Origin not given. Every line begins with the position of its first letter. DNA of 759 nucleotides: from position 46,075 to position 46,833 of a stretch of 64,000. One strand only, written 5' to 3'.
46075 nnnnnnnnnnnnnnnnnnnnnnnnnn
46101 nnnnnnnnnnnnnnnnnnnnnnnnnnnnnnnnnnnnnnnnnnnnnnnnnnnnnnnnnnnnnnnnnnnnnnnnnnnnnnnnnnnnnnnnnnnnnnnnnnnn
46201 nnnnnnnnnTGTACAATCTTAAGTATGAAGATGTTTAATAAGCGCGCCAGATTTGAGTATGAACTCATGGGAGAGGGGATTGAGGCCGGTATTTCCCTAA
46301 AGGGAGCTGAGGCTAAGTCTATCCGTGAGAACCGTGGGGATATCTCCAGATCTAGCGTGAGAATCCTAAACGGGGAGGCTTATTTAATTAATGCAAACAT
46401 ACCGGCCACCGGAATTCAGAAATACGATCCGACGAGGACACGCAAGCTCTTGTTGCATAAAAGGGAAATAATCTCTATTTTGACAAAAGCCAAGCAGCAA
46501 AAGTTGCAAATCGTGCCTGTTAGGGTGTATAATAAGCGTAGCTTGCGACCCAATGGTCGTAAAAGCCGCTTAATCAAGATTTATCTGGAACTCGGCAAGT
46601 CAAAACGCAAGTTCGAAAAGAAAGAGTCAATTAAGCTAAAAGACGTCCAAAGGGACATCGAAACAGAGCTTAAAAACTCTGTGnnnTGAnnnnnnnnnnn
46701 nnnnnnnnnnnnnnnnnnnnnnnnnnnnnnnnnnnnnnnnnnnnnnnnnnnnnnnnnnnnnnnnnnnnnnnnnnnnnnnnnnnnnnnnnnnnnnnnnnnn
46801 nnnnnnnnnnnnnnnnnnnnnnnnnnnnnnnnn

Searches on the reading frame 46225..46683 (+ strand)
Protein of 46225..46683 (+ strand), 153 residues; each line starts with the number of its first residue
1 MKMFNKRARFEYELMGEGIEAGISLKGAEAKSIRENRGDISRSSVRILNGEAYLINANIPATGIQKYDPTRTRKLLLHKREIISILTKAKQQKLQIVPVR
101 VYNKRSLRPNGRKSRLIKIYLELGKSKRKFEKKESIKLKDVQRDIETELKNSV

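Call 40: search_protein_families(library=pfam, proteins=[window:46225-46683:+], max_evalue=0.0001)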
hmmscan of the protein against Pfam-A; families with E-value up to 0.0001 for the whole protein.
window:46225-46683:+ (153 aa): 1 family
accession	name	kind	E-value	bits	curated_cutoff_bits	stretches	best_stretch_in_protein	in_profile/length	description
PF01668.23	SmpB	-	1.7e-32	112.8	27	1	5-150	4-142/143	SmpB protein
